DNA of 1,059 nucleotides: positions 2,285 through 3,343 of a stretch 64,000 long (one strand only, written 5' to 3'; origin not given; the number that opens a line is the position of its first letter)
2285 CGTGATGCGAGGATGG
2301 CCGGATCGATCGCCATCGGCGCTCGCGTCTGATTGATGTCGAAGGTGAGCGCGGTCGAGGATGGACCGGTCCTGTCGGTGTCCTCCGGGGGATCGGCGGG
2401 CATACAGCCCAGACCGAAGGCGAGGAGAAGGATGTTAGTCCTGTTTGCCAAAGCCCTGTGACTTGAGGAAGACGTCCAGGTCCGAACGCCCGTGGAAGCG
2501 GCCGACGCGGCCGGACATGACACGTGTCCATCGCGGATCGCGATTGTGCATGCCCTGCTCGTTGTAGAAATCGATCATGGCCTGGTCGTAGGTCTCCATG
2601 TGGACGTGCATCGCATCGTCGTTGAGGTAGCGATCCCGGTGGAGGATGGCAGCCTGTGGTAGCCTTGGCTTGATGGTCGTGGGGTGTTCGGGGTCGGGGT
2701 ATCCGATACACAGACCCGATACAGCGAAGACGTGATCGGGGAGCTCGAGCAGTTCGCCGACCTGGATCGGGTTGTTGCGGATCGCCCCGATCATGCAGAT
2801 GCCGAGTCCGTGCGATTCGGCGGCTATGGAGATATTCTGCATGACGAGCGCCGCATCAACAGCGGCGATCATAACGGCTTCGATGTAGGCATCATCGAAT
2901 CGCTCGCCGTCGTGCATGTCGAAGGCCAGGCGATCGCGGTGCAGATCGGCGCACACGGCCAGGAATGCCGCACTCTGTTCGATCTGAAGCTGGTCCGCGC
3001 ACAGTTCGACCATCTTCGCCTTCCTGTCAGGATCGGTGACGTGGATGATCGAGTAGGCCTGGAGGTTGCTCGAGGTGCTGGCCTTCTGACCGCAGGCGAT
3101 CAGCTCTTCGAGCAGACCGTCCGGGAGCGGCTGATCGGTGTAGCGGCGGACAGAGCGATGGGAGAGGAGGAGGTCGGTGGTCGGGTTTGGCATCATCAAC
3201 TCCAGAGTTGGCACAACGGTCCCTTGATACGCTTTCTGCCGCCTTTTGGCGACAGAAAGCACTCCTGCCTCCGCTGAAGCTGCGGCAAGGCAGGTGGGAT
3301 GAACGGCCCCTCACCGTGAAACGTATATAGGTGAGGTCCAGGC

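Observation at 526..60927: Roughly one third of the loci are disrupted: 17 internal stop codons, more than 12 frameshifts and several truncated remnants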

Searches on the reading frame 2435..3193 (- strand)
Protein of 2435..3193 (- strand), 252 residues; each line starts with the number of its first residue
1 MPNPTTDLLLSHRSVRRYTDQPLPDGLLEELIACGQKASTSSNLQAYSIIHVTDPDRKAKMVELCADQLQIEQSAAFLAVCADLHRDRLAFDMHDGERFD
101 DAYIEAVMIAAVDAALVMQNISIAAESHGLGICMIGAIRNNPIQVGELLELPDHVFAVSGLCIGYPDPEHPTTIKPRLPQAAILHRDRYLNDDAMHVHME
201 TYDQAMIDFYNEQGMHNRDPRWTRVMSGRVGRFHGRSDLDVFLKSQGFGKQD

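Call 46: find_encoding_contigs(protein=window:2435-3193:-, flank=10000, max_places=8)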
Protein window:2435-3193:- (252 aa): 13 contigs read that carry it; 8 places shown.
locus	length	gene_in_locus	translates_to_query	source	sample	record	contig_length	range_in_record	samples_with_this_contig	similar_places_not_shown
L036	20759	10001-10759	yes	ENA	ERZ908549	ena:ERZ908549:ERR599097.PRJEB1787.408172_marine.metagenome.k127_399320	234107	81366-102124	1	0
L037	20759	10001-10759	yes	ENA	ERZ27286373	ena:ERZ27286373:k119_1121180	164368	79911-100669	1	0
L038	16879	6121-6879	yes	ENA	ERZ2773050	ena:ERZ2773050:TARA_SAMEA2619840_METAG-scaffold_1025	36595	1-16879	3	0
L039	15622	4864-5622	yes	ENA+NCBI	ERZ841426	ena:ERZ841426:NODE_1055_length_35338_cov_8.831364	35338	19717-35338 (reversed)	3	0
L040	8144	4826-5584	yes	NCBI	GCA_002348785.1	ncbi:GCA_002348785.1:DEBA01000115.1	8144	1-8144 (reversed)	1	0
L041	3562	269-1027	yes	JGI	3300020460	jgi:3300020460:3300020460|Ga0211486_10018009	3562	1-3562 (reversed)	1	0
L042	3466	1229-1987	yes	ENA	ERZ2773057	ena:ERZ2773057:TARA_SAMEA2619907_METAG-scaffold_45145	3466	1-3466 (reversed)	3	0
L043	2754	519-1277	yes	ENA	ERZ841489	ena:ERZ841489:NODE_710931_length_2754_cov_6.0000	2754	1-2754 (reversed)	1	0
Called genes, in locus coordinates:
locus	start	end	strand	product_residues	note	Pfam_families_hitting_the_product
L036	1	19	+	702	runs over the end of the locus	-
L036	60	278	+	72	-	-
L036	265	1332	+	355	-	PF03786:UxuA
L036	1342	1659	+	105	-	-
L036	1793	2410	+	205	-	-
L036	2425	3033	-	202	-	PF06280:fn3_5 (faint), PF22073:Cep192_D4 (faint), PF15780:ASH, PF22544:HYDIN_VesB_CFA65-like_Ig (weak), PF07610:DUF1573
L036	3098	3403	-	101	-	-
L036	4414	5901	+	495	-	-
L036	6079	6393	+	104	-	PF06094:GGACT (weak), PF13772:AIG2_2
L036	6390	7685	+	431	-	-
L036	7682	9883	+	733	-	PF12228:DUF3604 (faint)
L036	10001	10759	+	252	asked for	PF00881:Nitroreductase, PF28600:Nitroreductase_C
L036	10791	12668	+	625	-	PF00496:SBP_bac_5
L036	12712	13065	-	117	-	PF05635:23S_rRNA_IVP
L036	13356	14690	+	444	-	PF00202:Aminotran_3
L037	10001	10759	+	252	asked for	PF00881:Nitroreductase, PF28600:Nitroreductase_C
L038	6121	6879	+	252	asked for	PF00881:Nitroreductase, PF28600:Nitroreductase_C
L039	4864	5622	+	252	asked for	PF00881:Nitroreductase, PF28600:Nitroreductase_C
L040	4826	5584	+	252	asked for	PF00881:Nitroreductase, PF28600:Nitroreductase_C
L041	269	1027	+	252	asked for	PF00881:Nitroreductase, PF28600:Nitroreductase_C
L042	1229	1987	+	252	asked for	PF00881:Nitroreductase, PF28600:Nitroreductase_C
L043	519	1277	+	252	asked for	PF00881:Nitroreductase, PF28600:Nitroreductase_C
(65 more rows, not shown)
